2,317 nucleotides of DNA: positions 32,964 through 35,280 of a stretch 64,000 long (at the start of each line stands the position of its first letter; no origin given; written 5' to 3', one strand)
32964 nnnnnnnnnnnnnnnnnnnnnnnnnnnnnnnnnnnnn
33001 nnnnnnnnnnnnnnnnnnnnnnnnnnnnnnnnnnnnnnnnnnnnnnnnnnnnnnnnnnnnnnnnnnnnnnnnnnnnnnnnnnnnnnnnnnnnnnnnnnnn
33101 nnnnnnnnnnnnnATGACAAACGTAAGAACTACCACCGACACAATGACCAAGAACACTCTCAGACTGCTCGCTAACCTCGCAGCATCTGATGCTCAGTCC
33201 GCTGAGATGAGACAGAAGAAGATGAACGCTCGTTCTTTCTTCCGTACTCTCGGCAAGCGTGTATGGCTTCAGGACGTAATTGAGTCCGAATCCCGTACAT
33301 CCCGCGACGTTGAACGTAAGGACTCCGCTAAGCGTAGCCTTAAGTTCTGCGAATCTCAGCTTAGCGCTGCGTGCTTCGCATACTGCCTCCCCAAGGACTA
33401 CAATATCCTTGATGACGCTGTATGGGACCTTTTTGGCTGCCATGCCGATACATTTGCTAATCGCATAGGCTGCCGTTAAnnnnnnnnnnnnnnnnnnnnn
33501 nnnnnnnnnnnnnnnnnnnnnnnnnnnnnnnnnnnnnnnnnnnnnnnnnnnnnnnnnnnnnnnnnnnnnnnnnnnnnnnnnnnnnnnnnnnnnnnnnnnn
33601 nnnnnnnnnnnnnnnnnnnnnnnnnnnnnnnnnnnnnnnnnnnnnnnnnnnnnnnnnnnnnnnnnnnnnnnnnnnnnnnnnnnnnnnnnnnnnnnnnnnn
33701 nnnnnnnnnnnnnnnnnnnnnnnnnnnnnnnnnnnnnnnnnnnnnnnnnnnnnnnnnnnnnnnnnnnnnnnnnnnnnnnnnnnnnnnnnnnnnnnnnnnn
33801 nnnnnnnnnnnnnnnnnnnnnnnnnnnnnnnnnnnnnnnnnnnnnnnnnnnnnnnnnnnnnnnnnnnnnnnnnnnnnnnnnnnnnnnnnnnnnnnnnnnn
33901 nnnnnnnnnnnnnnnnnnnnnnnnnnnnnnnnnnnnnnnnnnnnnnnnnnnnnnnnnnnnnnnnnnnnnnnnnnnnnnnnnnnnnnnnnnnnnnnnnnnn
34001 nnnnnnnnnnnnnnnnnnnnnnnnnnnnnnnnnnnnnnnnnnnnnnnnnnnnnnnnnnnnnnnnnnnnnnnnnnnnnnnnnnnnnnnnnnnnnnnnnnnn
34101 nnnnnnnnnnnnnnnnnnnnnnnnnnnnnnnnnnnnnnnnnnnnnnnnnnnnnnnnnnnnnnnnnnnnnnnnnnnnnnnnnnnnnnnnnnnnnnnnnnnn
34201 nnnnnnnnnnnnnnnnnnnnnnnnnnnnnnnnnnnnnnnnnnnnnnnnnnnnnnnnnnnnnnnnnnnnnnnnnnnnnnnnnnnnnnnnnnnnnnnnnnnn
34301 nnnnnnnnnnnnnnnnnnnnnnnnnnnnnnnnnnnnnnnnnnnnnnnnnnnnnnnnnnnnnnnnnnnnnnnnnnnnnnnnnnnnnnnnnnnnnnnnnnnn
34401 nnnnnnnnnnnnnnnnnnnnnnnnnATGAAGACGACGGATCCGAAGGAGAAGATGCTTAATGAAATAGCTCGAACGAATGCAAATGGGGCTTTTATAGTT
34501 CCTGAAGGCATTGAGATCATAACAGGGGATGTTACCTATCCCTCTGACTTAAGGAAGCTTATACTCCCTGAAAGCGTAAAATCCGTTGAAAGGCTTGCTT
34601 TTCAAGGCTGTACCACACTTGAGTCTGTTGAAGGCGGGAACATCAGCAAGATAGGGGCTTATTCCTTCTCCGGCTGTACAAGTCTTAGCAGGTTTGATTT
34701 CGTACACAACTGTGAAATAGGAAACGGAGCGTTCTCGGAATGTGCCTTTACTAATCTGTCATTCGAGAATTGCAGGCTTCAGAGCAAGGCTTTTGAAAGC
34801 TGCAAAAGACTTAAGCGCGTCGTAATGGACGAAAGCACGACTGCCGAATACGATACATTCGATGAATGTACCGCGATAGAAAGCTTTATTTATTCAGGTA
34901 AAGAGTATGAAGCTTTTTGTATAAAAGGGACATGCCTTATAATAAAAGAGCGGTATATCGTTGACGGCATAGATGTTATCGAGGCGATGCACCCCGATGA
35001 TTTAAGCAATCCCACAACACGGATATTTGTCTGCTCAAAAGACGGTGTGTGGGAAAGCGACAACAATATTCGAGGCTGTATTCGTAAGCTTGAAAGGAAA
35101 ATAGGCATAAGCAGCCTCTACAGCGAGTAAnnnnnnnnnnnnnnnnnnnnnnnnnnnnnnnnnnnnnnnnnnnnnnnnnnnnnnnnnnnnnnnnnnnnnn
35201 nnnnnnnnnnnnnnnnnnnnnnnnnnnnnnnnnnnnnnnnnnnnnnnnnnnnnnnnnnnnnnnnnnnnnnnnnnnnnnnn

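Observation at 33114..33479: Small gene with markedly different, high-expression-type codon usage and a long leader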

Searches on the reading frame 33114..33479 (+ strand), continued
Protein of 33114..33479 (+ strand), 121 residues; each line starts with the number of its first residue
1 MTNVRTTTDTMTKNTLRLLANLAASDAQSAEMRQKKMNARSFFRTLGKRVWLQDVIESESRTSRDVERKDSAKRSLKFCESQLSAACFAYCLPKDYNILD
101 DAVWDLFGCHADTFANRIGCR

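Call 62: fold_search(model_id=the predicted structure, library=viral)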
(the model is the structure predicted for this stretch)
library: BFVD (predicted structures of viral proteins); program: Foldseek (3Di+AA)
matches with E <= 10: 456; with E <= 0.001: 0
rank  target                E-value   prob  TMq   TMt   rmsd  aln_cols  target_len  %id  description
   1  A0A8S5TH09            5.9e-01  0.69  0.44  0.09  10.3       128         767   15  Uncharacterized protein [Myoviridae sp. ctIty1]
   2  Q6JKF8                6.2e-01  0.51  0.37  0.26   9.7       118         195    8  Uncharacterized protein [Neodiprion sertifer nucleopolyhedrovirus]
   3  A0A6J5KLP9            6.6e-01  0.18  0.26  0.21  18.4       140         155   11  Uncharacterized protein [uncultured Caudovirales phage]
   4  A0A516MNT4            7.3e-01  0.41  0.22  0.34  11.5        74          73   14  (no name in the UniProt tables at hand)
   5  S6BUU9                8.1e-01  0.33  0.36  0.10  13.6       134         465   11  Putative tail lysin [Bacillus phage phiNIT1]
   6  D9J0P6                9.5e-01  0.21  0.30  0.06  12.9       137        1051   13  Gp99 [Brochothrix phage A9]
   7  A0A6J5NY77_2          1.1e+00  0.25  0.34  0.05  12.4       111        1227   19  Uncharacterized protein [uncultured Caudovirales phage]
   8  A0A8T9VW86            1.1e+00  0.23  0.29  0.29  10.2       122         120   10  (no name in the UniProt tables at hand)
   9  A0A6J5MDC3            1.1e+00  0.28  0.31  0.32  12.0       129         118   11  Uncharacterized protein [uncultured Caudovirales phage]
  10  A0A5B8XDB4            1.2e+00  0.25  0.34  0.05  10.5       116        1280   12  CP2475L [African swine fever virus]
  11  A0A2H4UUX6            1.2e+00  0.10  0.23  0.07  19.3       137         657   13  Cas12f1-like TNB domain-containing protein [Bodo saltans virus]
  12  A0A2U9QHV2            1.3e+00  0.21  0.29  0.20  11.8       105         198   11  Uncharacterized protein [Sea otter poxvirus]
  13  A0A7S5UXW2            1.3e+00  0.15  0.26  0.21  13.3       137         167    9  Uncharacterized protein [Rhizobium phage RHph_Y65]
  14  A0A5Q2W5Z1            1.4e+00  0.63  0.40  0.52  10.5        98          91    9  (no name in the UniProt tables at hand)
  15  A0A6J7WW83            1.4e+00  0.35  0.30  0.40   7.7        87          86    2  Uncharacterized protein [uncultured Caudovirales phage]
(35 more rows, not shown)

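Call 81: search_protein_families(library=padloc, proteins=[window:33114-33479:+, P0006, P0010], max_evalue=0.01)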
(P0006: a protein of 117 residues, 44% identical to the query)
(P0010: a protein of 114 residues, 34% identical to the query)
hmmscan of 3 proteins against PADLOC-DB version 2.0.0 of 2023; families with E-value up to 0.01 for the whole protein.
window:33114-33479:+ (121 aa): 0 families

P0006 (117 aa): 0 families

P0010 (114 aa): 0 families

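Call 82: search_protein_families(library=ncbifam, proteins=[window:33114-33479:+, P0005, P0006, P0008, P0010], max_evalue=0.01)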
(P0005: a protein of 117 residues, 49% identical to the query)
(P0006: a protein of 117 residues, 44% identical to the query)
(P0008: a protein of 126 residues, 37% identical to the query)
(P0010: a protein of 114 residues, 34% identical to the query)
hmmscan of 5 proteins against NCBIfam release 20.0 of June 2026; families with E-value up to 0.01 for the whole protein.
window:33114-33479:+ (121 aa): 0 families

P0005 (117 aa): 0 families

P0006 (117 aa): 0 families

P0008 (126 aa): 0 families

P0010 (114 aa): 0 families

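Call 101: fold_search(model_id=the predicted structure, library=pdb)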
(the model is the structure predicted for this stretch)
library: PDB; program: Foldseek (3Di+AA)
matches with E <= 10: 268; with E <= 0.001: 0
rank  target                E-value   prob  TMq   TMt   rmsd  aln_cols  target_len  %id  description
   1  3dcf_B                6.1e-01  0.16  0.23  0.18  12.5       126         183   15  Crystal structure of transcriptional regulator of the TetR/AcrR family (YP_290855.1) from THERMOBIFIDA FUSCA YX-ER1 at (released 2008-07-15)
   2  4bpd_B                7.1e-01  0.66  0.33  0.38   5.4        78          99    9  Structure determination of an integral membrane kinase (released 2014-05-07)
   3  5nl1_A                8.3e-01  0.15  0.26  0.23  15.6       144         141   10  Shigella IpaA-VBS3/TBS in complex with the Talin VBS1 domain 488-512 (released 2018-05-16)
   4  3dcf_A                8.3e-01  0.14  0.23  0.18  12.5       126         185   15  Crystal structure of transcriptional regulator of the TetR/AcrR family (YP_290855.1) from THERMOBIFIDA FUSCA YX-ER1 at (released 2008-07-15)
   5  8zak_B                9.8e-01  0.11  0.22  0.13  13.3       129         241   15  Crystal structure of the channel protein CorA from Campylobacter jejuni in complex with Ni2+ (released 2024-06-19)
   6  1yd8_G                1.1e+00  0.28  0.27  0.34  11.6        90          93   18  COMPLEX OF HUMAN GGA3 GAT DOMAIN AND UBIQUITIN (released 2005-02-22)
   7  3g6i                  1.3e+00  0.14  0.23  0.18   9.8       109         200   12  Crystal structure of an outer membrane protein, part of a putative carbohydrate binding complex (bt_1022) from bacteroid (released 2009-02-17)
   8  9h2a_C                1.3e+00  0.08  0.20  0.13  11.3       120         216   14  AcMNPV complete basal cap (released 2025-06-04)
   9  4brr_B                1.4e+00  0.47  0.33  0.38   5.5        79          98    9  Crystal structure of the integral membrane diacylglycerol kinase - delta 7.79 (released 2014-06-18)
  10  4uxz_B                1.5e+00  0.44  0.33  0.39   5.5        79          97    9  Structure of delta7-DgkA-syn in 7.9 MAG to 2.18 angstrom resolution (released 2015-09-30)
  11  3ze5_C                1.7e+00  0.35  0.34  0.37   6.2        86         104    7  Crystal structure of the integral membrane diacylglycerol kinase - delta4 (released 2013-05-22)
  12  1wr6_B                1.8e+00  0.16  0.24  0.30  10.6        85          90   19  Crystal structure of GGA3 GAT domain in complex with ubiquitin (released 2005-06-28)
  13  9div_F                1.8e+00  0.11  0.23  0.21  14.3       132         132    8  The crystal structure of de novo designed ChuA binding protein C8 (released 2025-05-21)
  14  3lxt_B                1.9e+00  0.30  0.40  0.26   9.5       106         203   11  Crystal structure of Glutathione S Transferase from Pseudomonas fluorescens (released 2010-03-09)
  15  6gkf_F                1.9e+00  0.30  0.35  0.21  10.0       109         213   14  Structure of 14-3-3 gamma in complex with caspase-2 14-3-3 binding motif Ser139 (released 2018-10-17)
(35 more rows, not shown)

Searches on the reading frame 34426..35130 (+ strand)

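Call 8: search_protein_families(library=pfam, proteins=[window:34426-35130:+], max_evalue=0.1)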
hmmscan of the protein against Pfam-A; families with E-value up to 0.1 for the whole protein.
window:34426-35130:+ (234 aa): 5 families
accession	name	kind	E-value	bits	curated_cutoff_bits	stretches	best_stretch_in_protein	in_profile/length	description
PF13306.12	LRR_5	-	1.4e-25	90.1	27.7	2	23-130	16-127/127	BspA type Leucine rich repeat region (6 copies)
PF13599.13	Pentapeptide_4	-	0.00027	21.4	38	1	95-127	20-52/78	Pentapeptide repeat region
PF23952.1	LRR_EndoS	-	0.017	15.8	27.9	1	36-95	55-116/116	Endo-beta-N-acetylglucosaminidase EndoS LRR domain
PF23894.2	LD_SV2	-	0.082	13.7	29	0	93-158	12-75/92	SV2A/B/C luminal domain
PF13855.12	LRR_8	-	0.086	13.1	27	0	69-96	9-36/61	Leucine rich repeat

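Call 9: search_protein_families(library=phrogs, proteins=[window:34426-35130:+], max_evalue=0.1)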
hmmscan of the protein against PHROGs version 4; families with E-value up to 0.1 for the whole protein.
window:34426-35130:+ (234 aa): 3 families
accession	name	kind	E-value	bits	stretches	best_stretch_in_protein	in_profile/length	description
phrog_18805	-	unknown function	1.3e-11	45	2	23-106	314-397/457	-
phrog_35892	-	unknown function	1.9e-10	40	1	25-161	561-704/1181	-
phrog_12514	-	unknown function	0.043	14.2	1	86-149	145-205/287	-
